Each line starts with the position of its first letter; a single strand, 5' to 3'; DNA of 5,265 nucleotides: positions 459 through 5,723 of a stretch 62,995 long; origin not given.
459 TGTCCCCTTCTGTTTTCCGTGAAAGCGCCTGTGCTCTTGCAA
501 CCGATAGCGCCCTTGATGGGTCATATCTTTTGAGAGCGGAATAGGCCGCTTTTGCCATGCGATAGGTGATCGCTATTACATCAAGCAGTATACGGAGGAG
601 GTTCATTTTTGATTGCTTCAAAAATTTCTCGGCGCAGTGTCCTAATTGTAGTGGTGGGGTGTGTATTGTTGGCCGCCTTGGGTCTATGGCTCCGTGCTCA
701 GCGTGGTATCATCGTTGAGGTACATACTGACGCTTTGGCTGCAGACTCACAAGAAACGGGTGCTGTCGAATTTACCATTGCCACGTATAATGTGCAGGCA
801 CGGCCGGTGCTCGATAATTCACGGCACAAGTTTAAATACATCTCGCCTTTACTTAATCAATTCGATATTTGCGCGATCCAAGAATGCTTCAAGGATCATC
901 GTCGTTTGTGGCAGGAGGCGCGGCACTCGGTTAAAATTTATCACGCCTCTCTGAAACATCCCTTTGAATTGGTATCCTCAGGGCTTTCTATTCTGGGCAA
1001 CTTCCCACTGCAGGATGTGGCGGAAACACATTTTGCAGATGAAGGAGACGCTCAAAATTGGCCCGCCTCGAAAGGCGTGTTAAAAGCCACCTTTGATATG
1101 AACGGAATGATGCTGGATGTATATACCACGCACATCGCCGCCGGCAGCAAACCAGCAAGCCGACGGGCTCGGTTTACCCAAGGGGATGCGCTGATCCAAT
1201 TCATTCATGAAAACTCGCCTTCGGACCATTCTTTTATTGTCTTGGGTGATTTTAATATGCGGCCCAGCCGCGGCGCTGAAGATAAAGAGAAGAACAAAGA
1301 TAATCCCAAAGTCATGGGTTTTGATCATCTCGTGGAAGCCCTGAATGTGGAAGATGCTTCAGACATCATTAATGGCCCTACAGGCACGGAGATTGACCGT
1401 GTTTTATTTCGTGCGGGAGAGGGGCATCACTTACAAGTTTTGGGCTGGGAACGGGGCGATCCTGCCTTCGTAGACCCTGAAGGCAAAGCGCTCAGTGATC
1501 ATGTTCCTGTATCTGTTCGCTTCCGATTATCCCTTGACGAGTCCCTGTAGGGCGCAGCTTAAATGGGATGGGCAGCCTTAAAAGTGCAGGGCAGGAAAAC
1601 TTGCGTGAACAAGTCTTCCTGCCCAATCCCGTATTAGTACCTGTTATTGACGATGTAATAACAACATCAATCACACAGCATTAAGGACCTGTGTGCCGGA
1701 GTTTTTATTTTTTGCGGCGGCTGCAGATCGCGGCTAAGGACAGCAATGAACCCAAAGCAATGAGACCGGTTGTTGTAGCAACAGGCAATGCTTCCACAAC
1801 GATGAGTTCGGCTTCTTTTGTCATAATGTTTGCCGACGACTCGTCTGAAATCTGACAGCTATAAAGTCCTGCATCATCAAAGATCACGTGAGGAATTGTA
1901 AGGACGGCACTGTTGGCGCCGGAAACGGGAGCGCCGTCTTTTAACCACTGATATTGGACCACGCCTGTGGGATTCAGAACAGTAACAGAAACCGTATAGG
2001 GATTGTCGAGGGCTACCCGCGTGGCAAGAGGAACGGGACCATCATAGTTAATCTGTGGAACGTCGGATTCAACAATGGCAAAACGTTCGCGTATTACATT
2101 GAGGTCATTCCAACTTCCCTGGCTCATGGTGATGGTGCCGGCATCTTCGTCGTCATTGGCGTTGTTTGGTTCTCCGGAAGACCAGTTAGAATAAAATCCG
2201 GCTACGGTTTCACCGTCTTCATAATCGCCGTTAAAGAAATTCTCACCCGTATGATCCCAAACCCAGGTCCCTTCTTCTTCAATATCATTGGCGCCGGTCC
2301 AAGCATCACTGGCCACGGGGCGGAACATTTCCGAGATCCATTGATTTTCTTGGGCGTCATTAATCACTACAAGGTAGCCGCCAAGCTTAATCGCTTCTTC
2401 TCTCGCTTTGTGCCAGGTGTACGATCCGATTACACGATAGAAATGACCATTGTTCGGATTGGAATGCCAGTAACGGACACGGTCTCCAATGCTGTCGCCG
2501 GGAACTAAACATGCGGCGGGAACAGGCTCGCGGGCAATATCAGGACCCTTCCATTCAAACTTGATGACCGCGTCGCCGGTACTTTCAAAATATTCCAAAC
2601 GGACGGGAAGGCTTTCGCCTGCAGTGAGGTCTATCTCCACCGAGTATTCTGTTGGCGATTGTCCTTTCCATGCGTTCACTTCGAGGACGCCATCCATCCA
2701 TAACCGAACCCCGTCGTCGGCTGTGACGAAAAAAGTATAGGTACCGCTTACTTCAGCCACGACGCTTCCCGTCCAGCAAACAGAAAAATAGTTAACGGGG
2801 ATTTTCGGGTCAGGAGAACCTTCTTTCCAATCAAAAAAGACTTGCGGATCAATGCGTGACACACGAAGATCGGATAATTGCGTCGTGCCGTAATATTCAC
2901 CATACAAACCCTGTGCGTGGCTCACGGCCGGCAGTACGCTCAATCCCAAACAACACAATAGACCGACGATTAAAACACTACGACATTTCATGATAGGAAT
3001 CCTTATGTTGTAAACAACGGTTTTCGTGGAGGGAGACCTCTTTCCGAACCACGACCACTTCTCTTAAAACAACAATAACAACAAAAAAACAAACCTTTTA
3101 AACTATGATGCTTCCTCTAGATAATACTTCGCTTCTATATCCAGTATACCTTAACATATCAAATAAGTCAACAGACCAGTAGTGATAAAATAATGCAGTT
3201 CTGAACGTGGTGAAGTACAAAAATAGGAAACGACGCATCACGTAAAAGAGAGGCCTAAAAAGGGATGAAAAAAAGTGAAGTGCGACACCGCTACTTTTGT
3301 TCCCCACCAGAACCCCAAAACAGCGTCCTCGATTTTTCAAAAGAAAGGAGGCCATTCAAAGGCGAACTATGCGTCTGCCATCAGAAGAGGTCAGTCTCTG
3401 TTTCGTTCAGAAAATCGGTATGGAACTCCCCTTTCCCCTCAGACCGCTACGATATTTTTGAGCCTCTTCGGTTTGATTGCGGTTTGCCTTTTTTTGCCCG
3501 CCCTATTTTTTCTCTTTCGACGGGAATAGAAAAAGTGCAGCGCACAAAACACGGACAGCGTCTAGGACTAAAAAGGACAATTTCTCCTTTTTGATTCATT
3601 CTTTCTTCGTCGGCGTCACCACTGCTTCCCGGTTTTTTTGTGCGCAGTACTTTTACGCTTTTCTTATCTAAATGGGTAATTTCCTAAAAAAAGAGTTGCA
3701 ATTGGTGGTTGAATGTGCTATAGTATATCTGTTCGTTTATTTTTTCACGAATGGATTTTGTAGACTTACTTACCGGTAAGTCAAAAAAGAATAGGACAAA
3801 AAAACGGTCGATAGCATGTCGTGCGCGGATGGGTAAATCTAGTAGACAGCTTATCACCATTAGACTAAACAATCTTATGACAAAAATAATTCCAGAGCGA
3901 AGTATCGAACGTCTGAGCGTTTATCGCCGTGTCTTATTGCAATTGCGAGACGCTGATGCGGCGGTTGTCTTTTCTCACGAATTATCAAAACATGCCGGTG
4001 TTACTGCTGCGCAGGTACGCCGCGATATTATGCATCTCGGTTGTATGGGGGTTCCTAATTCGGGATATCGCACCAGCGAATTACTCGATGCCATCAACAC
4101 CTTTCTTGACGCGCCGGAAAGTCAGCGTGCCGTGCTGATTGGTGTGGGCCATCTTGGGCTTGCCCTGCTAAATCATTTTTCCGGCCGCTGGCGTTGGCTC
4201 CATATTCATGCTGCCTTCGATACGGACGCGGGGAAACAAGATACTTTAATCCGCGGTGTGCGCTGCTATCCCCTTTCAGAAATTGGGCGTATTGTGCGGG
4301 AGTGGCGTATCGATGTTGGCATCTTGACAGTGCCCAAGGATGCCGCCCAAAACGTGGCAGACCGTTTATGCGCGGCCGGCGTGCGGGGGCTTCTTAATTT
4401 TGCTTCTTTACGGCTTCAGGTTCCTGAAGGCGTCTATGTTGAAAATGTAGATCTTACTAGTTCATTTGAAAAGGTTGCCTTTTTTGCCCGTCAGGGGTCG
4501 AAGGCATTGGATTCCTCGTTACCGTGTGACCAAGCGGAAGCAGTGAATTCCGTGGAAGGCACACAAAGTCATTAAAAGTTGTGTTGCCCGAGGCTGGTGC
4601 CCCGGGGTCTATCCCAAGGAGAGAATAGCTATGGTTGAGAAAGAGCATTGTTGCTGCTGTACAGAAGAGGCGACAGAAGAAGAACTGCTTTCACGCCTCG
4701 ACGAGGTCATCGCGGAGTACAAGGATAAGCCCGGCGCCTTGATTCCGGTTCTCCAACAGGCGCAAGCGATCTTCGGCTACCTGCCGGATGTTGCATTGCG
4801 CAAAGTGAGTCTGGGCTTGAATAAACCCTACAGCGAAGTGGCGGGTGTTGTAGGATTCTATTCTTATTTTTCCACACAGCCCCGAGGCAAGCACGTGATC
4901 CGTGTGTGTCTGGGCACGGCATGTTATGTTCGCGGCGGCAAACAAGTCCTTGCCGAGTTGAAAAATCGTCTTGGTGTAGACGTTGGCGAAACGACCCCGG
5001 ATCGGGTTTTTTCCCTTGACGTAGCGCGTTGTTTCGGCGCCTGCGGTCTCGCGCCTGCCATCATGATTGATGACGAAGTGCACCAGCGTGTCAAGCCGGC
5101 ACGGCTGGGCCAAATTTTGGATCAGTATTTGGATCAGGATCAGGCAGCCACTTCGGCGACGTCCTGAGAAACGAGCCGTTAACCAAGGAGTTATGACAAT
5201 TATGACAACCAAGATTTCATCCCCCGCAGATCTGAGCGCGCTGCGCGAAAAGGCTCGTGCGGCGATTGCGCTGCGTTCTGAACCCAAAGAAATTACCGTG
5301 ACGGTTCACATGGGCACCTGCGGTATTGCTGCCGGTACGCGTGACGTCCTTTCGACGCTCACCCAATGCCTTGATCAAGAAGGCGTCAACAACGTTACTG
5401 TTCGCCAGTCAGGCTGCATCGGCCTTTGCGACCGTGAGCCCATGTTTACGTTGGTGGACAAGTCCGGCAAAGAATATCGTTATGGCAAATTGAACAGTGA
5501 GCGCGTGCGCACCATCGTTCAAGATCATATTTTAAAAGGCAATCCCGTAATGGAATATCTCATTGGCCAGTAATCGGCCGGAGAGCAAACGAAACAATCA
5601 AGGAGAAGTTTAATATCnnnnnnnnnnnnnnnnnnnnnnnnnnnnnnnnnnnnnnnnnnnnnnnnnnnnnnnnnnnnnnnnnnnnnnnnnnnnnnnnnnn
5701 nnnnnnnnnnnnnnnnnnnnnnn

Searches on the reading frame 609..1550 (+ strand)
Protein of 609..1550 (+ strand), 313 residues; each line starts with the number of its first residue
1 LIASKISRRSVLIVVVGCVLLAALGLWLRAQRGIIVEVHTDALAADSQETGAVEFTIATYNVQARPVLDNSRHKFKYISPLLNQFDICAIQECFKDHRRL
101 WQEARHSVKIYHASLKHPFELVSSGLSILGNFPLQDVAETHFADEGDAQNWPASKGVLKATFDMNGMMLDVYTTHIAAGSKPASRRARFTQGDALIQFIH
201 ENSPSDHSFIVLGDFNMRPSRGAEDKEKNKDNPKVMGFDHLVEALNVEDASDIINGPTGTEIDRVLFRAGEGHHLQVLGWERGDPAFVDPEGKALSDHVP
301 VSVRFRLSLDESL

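Call 52: search_protein_families(library=pfam, proteins=[window:609-1550:+], max_evalue=0.00001)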
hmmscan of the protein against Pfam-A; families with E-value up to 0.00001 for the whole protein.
window:609-1550:+ (313 aa): 2 families
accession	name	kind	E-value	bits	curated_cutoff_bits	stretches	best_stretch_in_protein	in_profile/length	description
PF03372.29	Exo_endo_phos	-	3.7e-10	40.4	24.5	1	58-298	1-225/225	Endonuclease/Exonuclease/phosphatase family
PF22669.2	Exo_endo_phos2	-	7e-06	26.2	27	0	150-225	110-184/288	Endonuclease/Exonuclease/phosphatase family 2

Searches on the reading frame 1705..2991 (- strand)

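Call 52: search_protein_families(library=pfam, proteins=[window:1705-2991:-], max_evalue=0.00001)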
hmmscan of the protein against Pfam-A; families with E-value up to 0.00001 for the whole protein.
window:1705-2991:- (428 aa): 3 families
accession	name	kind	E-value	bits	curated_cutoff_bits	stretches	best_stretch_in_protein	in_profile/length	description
PF07691.17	PA14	-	6.2e-26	91.4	24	1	26-158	2-144/147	PA14 domain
PF00059.27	Lectin_C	-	4.3e-13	50.4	22.6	1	190-298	2-96/107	Lectin C-type domain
PF10528.15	GLEYA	-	1e-07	32.6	26.2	1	70-147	2-89/91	GLEYA domain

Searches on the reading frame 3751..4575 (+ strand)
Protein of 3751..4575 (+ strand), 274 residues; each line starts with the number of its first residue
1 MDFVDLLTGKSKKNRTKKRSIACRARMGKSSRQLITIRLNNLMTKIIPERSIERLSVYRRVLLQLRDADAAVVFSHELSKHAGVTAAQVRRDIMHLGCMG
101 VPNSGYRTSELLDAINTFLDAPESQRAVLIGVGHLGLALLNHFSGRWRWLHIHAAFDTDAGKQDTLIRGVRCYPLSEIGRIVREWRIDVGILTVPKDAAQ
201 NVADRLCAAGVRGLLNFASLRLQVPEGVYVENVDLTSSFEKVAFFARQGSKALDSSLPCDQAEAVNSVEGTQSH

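Call 8: search_protein_families(library=pfam, proteins=[window:3751-4575:+], max_evalue=0.01)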
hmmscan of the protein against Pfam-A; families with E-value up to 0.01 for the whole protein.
window:3751-4575:+ (274 aa): 3 families
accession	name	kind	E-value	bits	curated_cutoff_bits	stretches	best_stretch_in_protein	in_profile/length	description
PF02629.25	CoA_binding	-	1.9e-14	54.6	22.3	1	125-219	4-96/97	CoA binding domain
PF06971.19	Put_DNA-bind_N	-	5.5e-14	52.4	27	1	47-93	2-48/49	Putative DNA-binding protein N-terminus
PF19187.6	HTH_PafC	-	0.0072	16.6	32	0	76-114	22-58/115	PafC helix-turn-helix domain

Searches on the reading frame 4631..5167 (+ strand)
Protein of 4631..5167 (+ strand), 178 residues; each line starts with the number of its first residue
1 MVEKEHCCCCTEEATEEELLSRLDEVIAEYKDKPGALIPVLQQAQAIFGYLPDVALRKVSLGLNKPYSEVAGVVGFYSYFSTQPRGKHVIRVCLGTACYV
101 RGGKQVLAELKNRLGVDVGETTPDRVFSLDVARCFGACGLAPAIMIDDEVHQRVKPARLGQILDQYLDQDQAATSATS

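Call 8: search_protein_families(library=pfam, proteins=[window:4631-5167:+], max_evalue=0.01)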
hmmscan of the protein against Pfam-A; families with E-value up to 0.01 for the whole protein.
window:4631-5167:+ (178 aa): 1 family
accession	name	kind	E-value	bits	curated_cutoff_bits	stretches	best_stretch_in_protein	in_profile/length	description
PF01257.25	2Fe-2S_thioredx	-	2.6e-48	164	24.8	1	24-166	2-144/145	Thioredoxin-like [2Fe-2S] ferredoxin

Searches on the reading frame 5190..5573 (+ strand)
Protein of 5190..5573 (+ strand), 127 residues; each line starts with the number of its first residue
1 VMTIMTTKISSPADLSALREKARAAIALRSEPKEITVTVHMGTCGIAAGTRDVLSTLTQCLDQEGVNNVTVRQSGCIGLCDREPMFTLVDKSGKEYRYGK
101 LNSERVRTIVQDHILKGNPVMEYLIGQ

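Call 8: search_protein_families(library=pfam, proteins=[window:5190-5573:+], max_evalue=0.01)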
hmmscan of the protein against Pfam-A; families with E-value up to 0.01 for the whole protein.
window:5190-5573:+ (127 aa): 2 families
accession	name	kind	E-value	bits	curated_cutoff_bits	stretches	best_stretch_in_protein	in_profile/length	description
PF01257.25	2Fe-2S_thioredx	-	3.4e-05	24.2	24.8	1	33-112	64-143/145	Thioredoxin-like [2Fe-2S] ferredoxin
PF07845.16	DUF1636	-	0.0058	17.5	31.6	1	53-110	25-84/117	Protein of unknown function (DUF1636)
